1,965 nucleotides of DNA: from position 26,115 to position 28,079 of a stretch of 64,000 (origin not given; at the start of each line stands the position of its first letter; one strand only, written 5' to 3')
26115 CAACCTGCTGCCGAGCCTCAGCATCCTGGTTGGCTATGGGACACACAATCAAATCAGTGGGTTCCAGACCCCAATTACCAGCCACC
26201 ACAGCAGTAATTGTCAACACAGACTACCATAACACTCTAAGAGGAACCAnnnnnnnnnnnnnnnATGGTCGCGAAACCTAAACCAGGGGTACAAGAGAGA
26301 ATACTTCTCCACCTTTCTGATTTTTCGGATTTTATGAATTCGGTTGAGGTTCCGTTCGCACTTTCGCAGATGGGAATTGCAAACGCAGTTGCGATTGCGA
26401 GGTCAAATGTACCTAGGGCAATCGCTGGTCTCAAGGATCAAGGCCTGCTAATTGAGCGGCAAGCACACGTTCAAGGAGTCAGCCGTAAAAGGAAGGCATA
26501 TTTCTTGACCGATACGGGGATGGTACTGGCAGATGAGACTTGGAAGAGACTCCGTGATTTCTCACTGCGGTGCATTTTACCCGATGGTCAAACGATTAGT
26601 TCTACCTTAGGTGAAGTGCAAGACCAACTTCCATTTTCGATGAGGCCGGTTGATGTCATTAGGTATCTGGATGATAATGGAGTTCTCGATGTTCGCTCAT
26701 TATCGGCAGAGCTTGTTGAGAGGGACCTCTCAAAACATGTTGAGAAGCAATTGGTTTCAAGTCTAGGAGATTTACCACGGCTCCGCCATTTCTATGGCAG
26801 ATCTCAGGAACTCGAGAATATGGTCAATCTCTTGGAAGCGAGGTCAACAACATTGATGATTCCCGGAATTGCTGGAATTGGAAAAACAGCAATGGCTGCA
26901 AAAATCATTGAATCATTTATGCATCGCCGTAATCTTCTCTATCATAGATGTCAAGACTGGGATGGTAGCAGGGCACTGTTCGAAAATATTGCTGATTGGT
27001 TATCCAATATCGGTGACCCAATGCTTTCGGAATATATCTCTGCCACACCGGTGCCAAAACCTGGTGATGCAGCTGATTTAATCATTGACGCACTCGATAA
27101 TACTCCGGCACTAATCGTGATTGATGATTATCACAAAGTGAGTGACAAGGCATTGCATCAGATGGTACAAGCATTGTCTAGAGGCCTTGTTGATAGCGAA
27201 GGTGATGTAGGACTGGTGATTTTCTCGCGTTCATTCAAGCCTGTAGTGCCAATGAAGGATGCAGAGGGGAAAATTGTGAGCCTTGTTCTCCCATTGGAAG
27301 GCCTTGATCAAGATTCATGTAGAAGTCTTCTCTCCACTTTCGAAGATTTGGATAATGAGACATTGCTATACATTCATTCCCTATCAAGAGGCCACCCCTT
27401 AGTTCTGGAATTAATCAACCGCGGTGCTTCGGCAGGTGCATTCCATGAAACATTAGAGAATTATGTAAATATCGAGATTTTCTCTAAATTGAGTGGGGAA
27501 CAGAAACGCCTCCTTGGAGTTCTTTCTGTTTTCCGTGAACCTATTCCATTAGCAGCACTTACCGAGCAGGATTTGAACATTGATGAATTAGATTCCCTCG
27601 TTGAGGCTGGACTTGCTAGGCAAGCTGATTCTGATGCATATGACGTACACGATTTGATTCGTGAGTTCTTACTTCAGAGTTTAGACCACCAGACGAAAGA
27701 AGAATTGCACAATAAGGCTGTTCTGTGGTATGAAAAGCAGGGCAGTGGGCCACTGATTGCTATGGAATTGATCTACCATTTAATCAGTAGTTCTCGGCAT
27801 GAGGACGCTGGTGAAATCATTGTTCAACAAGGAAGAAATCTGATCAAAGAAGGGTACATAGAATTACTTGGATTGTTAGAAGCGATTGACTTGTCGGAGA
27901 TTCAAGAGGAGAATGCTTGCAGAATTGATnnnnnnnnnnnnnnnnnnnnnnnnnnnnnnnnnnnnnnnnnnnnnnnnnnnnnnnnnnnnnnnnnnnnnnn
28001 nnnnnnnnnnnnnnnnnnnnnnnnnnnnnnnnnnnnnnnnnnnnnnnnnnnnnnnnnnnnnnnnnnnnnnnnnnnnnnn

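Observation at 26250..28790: wHTH / NB-ARC / TPR STAND NTPase wedged between a giant surface-protein gene and the pilin-like operon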

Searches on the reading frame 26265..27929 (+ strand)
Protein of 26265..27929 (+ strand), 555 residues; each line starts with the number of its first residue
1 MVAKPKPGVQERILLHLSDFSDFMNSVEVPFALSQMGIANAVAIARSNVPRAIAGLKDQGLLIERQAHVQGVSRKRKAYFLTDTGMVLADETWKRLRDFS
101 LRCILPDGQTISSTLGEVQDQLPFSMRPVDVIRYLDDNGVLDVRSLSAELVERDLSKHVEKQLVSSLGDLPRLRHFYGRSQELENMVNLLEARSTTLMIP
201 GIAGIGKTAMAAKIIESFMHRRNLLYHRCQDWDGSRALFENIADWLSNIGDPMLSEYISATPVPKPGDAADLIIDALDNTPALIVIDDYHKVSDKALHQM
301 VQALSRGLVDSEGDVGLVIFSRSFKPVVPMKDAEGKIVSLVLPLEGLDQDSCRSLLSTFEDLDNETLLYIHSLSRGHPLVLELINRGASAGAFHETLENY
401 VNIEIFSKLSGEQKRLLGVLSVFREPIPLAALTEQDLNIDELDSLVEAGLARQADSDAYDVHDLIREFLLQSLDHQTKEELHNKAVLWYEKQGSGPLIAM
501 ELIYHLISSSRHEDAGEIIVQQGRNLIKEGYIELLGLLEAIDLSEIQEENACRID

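Call 23: search_protein_representatives(protein=window:26265-27929:+)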
Query: 555 residues. Proteins with E-value up to 0.001 (for the whole library): 2437; up to 1e-10: 1121; up to 1e-30: 465. The best 150 are listed.
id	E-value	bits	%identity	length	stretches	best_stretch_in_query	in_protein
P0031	5.6e-261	883.5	70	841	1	2-552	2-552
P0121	2.8e-148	511.7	65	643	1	199-546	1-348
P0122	5.2e-129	448.1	68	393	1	126-412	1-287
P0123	3.4e-125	435.5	73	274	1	1-261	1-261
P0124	2.4e-87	310.6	71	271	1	14-214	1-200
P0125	3.3e-84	300.2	56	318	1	250-529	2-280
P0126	7.5e-76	272.7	31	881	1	9-542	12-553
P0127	1.1e-75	272.1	32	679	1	8-546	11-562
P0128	3.4e-73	263.9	32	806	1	6-547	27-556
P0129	5.8e-73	263.2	34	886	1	10-547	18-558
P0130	1.1e-72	262.2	33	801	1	9-533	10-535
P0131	2.6e-72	261.0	32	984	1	14-542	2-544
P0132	1.5e-71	258.5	33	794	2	5-491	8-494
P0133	4.2e-70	253.7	33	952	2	9-501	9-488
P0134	1.5e-69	251.9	32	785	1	5-535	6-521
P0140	9.4e-68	246.0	34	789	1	1-547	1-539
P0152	4.6e-65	237.1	32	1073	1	10-546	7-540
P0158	4.6e-63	230.5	30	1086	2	9-439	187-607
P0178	2.7e-60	221.4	31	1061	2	158-540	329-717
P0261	6.9e-49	183.7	35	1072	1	9-469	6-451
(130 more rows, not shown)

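Call 25: list_cluster_members(proteins=[P0126, P0128, P0129, P0131, P0133, P0140, P0152, P0158, P0178, P0261])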
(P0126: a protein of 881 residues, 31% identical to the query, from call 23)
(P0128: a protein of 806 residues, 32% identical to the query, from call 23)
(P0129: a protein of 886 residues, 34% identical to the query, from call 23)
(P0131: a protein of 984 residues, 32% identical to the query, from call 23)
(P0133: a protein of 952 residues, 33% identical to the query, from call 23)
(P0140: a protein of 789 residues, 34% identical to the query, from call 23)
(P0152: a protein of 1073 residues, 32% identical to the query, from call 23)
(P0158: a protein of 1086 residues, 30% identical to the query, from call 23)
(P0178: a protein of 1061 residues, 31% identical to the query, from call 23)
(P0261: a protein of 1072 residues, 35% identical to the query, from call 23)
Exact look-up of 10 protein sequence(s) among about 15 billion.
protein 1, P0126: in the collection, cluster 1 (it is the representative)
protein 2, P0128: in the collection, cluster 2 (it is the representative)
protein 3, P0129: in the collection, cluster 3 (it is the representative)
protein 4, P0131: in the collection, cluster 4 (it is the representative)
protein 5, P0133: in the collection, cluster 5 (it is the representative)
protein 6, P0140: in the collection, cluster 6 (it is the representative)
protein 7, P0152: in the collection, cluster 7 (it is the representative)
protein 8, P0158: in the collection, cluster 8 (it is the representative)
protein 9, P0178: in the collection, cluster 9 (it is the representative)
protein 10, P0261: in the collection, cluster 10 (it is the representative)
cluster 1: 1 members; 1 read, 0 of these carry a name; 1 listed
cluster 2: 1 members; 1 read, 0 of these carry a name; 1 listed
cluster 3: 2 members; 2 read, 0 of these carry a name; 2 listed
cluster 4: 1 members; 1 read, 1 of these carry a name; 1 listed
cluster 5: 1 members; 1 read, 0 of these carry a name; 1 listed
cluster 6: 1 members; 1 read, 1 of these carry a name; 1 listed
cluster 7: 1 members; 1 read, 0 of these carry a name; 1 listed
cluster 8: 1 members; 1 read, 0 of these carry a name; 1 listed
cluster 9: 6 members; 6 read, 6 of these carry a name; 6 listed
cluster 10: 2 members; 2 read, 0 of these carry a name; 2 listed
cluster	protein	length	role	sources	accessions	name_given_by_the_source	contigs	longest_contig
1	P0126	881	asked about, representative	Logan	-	-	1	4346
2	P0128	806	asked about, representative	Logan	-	-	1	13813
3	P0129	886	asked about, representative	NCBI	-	-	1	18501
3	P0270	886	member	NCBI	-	-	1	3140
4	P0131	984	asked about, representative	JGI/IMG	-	tetratricopeptide (TPR) repeat protein/DNA-binding MarR family transcriptional regulator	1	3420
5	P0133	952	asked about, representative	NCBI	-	-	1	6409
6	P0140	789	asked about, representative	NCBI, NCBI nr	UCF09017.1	MAG: tetratricopeptide repeat protein [Thermoplasmata archaeon]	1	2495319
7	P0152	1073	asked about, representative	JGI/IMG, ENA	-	-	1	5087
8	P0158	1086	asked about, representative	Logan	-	-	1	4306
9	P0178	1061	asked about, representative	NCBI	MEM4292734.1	MAG: tetratricopeptide repeat protein [Thermoplasmata archaeon]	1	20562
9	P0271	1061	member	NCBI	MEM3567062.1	MAG: tetratricopeptide repeat protein [Thermoplasmata archaeon]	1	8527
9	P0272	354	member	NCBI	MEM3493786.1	MAG: DUF835 domain-containing protein, partial [Thermoplasmata archaeon]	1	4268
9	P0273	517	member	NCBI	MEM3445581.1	MAG: tetratricopeptide repeat protein, partial [Thermoplasmata archaeon]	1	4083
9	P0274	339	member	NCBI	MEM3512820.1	MAG: DUF835 domain-containing protein, partial [Thermoplasmata archaeon]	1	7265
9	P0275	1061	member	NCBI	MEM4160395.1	MAG: tetratricopeptide repeat protein [Thermoplasmata archaeon]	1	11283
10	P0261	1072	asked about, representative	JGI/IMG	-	-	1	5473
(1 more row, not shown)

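Call 33: predict_structure(alignment_id=A2)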
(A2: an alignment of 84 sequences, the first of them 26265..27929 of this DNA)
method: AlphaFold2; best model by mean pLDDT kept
length: 555 residues; sequences in the alignment: 84
mean_pLDDT: 91.1   pTM: 0.67
mean pLDDT of the five models: 91.1, 89.3, 89.2, 88.4, 88.3
residues with pLDDT >= 90: 400; 70-90: 130; 50-70: 17; < 50: 8
segments of 3 or more residues with pLDDT < 50: 154-160
pLDDT, mean of each block of 10 residues (from residue 1): 77 96 91 96 94 98 97 96 97 93 93 93 83 90 78 48 84 91 96 93 94 95 95 87 95 97 95 95 96 90 93 92 84 86 94 92 92 91 79 76 88 95 95 92 92 91 88 94 97 94 98 98 96 94 97 95
secondary structure, 60 per line:
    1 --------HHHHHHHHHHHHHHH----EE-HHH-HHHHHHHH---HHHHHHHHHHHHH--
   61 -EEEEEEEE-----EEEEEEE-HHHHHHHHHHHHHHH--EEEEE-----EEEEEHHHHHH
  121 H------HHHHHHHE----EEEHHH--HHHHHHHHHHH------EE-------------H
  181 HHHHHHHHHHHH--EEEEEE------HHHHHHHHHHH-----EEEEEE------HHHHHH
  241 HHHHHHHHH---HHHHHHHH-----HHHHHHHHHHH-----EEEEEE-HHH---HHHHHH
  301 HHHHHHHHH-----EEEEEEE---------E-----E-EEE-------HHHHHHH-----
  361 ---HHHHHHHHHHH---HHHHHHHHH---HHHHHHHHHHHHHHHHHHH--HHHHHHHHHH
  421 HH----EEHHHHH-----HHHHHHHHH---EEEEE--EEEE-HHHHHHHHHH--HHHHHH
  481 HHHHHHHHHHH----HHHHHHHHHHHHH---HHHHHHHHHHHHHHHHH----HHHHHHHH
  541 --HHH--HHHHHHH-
elements in order: H9-23 H35-42 H46-58 E62-69 E75-81 H83-97 E100-104 E110-114 H115-121 H128-134 E140-142 H148-158 H180-192 E195-200 H207-217 E223-228 H235-249 H253-260 H266-276 E282-287 H295-309 E315-321 E339-341 H349-355 H364-374 H378-386 H390-408 H411-422 H429-433 H439-447 E451-455 E458-461 H463-472 H475-491 H496-508 H512-528 H533-540 H548-554
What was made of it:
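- On MarR/Crp/PadR-type winged helix-turn-helix (N-domain): The AF2 topology has pLDDT above 90 over aa 10-100 (call 33).
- Checked: The AF2 model (mean pLDDT 91 over aa 1-555) shows the topology H-H-H-beta-beta(wing)-H (call 33).
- The AF2 model has pLDDT 91.1 (call 33).
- Tried and rejected: It was superseded by the run with the diverse alignment (call 33).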

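Call 34: find_encoding_contigs(protein=P0140, flank=10000, max_places=1)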
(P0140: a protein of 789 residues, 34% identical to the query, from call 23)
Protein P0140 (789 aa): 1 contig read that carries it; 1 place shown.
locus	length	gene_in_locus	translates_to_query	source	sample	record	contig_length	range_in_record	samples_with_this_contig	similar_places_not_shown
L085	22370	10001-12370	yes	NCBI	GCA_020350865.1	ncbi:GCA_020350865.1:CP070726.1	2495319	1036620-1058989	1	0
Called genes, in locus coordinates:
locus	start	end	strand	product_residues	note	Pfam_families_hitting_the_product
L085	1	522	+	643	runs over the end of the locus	PF00270:DEAD (faint), PF04851:ResIII, PF17757:UvrB_inter, PF27431:UvrB_3rd, PF00271:Helicase_C, PF12344:UvrB, PF02151:UVR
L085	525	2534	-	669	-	PF02687:FtsX, PF12704:MacB_PCD (weak), PF02687:FtsX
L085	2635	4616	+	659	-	-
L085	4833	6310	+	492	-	-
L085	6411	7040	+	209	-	PF00189:Ribosomal_S3_C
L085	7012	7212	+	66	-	PF00831:Ribosomal_L29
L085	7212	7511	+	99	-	PF01253:SUI1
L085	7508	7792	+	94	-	PF01868:RNase_P-MRP_p29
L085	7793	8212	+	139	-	PF00366:Ribosomal_S17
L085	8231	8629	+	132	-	PF00238:Ribosomal_L14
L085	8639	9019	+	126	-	PF16906:Ribosomal_L26, PF00467:KOW (weak)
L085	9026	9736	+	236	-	PF08071:RS4NT, PF01479:S4 (faint), PF00900:Ribosomal_S4e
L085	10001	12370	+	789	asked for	PF01637:ATPase_2 (weak), PF13191:AAA_16, PF13401:AAA_22, PF13424:TPR_12, PF17874:TPR_MalT, PF24885:TPR_NPHP3 (weak), PF00515:TPR_1 (weak), PF13424:TPR_12, +8 more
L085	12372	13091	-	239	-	-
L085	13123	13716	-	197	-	-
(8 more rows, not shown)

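Call 36: fold_search(model_id=the predicted structure, library=pdb)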
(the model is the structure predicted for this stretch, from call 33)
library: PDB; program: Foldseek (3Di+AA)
matches with E <= 10: 1791; with E <= 0.001: 253
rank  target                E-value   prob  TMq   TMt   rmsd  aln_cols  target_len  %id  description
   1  6mfv_A                9.4e-17  1.00  0.32  0.28  19.3       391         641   24  Crystal structure of the Signal Transduction ATPase with Numerous Domains (STAND) protein with a tetratricopeptide rep (released 2019-02-20)
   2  3sfz                  2.3e-12  1.00  0.29  0.16  17.1       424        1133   19  Crystal structure of full-length murine Apaf-1 (released 2011-08-24)
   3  3shf                  7.0e-12  1.00  0.28  0.15  17.6       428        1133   19  Crystal structure of the R265S mutant of full-length murine Apaf-1 (released 2011-08-24)
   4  8bob_C                1.1e-11  1.00  0.34  0.44  19.4       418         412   16  Structural basis for negative regulation of the maltose system (released 2023-10-18)
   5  8jol_B                3.3e-11  1.00  0.40  0.44  14.4       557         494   13  cryo-EM structure of the CED-4/CED-3 holoenzyme (released 2023-06-28)
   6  4m9s_A                3.6e-11  1.00  0.40  0.43   7.8       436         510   14  crystal structure of CED-4 bound CED-3 fragment (released 2013-10-23)
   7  4m9s_B                4.5e-11  1.00  0.41  0.44  13.2       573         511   13  crystal structure of CED-4 bound CED-3 fragment (released 2013-10-23)
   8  8jo0_A                5.8e-11  1.00  0.38  0.50   7.4       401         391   15  The Cryo-EM structure of a heptameric CED-4/CED-3 catalytic complex (released 2023-06-28)
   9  2a5y_C                1.1e-10  1.00  0.40  0.55   7.2       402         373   16  Structure of a CED-4/CED-9 complex (released 2005-10-11)
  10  3lqq_A                1.1e-10  1.00  0.41  0.44  12.6       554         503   13  Structure of the CED-4 Apoptosome (released 2010-04-28)
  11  5juy_A                1.5e-10  1.00  0.46  0.25   6.5       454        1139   18  Active human apoptosome with procaspase-9 (released 2016-10-19)
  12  2a5y_B                1.5e-10  1.00  0.42  0.45   7.1       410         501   16  Structure of a CED-4/CED-9 complex (released 2005-10-11)
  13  9fp6_A                1.7e-10  1.00  0.40  0.31  25.0       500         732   16  Structure of the NbNRC2 hexameric resistosome (released 2024-07-03)
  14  5juy_B                2.3e-10  1.00  0.46  0.23   6.5       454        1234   18  Active human apoptosome with procaspase-9 (released 2016-10-19)
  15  9ria_B                3.0e-10  1.00  0.40  0.27  24.9       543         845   15  Cryo-EM structure of tomato NRC3-AVRcap1b complex (released 2025-07-23)
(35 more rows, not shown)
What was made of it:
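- On STAND NTPases (NOD = NBD-HD-WHD): The best structural matches are PH0952, Apaf-1, MalT, CED-4, NRCs and Avs3, ahead of ORC/Cdc6 (call 36).
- On Orc1/Cdc6: ORC ranks below the STANDs (call 36).
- Closest known: Avs antiviral STANDs / Apaf-1 / plant NLRs. Same: They share the NOD fold and switch logic (call 36).
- The Foldseek order is PH0952 9e-17, Apaf-1 2e-12, MalT 1e-11, then CED-4, NRC and Avs3, with ORC/Cdc6 at 2e-8 and weaker (call 36). Avs3 appears among the structural matches (3e-9, call 36). ORC/Cdc6 structures appear with E of 2e-8 and weaker (call 36).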

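Call 54: find_encoding_contigs(protein=P0129, flank=6000, max_places=1)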
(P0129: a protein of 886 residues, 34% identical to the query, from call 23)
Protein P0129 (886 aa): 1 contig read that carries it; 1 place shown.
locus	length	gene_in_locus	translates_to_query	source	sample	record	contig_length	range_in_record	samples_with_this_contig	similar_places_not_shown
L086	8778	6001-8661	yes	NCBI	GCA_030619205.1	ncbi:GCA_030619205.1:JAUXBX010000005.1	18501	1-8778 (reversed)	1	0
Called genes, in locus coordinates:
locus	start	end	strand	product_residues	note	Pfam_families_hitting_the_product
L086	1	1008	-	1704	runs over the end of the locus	PF13517:FG-GAP_3 (faint), PF01839:FG-GAP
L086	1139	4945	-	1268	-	PF17963:Big_9 (weak), PF00801:PKD, PF18911:PKD_4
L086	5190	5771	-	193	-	-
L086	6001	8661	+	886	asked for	PF13545:HTH_Crp_2 (faint), PF01637:ATPase_2, PF13191:AAA_16, PF13401:AAA_22 (weak), PF13374:TPR_10 (faint), PF13428:TPR_14 (faint), PF17874:TPR_MalT, PF13424:TPR_12, +7 more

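Call 55: find_encoding_contigs(protein=P0178, flank=6000, max_places=1)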
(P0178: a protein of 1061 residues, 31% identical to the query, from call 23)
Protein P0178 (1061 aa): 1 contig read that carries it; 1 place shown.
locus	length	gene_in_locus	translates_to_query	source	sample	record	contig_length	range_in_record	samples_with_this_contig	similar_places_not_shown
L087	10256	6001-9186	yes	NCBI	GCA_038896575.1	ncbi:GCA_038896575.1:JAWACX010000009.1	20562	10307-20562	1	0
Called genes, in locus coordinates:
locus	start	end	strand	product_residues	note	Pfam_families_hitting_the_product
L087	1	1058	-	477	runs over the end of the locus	-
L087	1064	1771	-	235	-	PF00005:ABC_tran, PF13304:AAA_21 (faint)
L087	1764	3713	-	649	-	PF13240:Zn_Ribbon_1 (weak)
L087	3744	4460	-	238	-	PF13549:ATP-grasp_5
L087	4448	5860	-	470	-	PF02629:CoA_binding, PF13380:CoA_binding_2, PF00549:Ligase_CoA (faint), PF13607:Succ_CoA_lig, PF19045:Ligase_CoA_2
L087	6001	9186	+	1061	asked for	PF05763:DUF835, PF01637:ATPase_2, PF13191:AAA_16, PF13401:AAA_22 (weak), PF13424:TPR_12, PF13424:TPR_12 (weak), PF17874:TPR_MalT (weak), PF13424:TPR_12, +9 more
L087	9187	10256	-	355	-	PF04055:Radical_SAM (weak), PF26257:DUF8061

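Call 56: find_encoding_contigs(protein=P0128, flank=6000, max_places=1)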
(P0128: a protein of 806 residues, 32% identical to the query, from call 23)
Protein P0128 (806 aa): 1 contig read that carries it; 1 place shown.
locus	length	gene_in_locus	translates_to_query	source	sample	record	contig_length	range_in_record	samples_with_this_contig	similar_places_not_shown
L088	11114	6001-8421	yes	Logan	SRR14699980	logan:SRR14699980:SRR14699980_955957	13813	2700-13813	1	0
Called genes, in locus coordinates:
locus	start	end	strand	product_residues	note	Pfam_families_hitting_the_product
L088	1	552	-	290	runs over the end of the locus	PF06847:Arc_PepC_II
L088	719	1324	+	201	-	PF02666:PS_Dcarbxylase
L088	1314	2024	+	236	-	PF01066:CDP-OH_P_transf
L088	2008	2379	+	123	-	PF04038:DHNA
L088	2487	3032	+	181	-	PF03266:NTPase_1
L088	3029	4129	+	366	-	PF02005:TRM, PF02475:TRM5-TYW2_MTfase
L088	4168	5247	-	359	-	-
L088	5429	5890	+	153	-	PF07790:Pilin_N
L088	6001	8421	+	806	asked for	PF00931:NB-ARC, PF01637:ATPase_2 (weak), PF13191:AAA_16 (weak), PF14938:SNAP, PF13424:TPR_12, PF17874:TPR_MalT, PF13424:TPR_12, PF00515:TPR_1, +12 more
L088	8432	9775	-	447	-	-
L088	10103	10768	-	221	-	PF01269:Fibrillarin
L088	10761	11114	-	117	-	?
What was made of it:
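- On NB-ARC (Pfam PF00931): A relative of 32% identity does have a significant NB-ARC hit (call 56).
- Closest known: Avs antiviral STANDs / Apaf-1 / plant NLRs. Same: One relative of 32% identity carries a significant precomputed NB-ARC hit (call 56).
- Distant relatives (about 30% identity) sit in varied contexts (calls 34, 54-56). Two of four distant relatives lie next to pilin or giant surface-protein genes: L088 is directly downstream of a Pilin_N gene, and L086 is divergent from PKD/FG-GAP giants (calls 54, 56).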
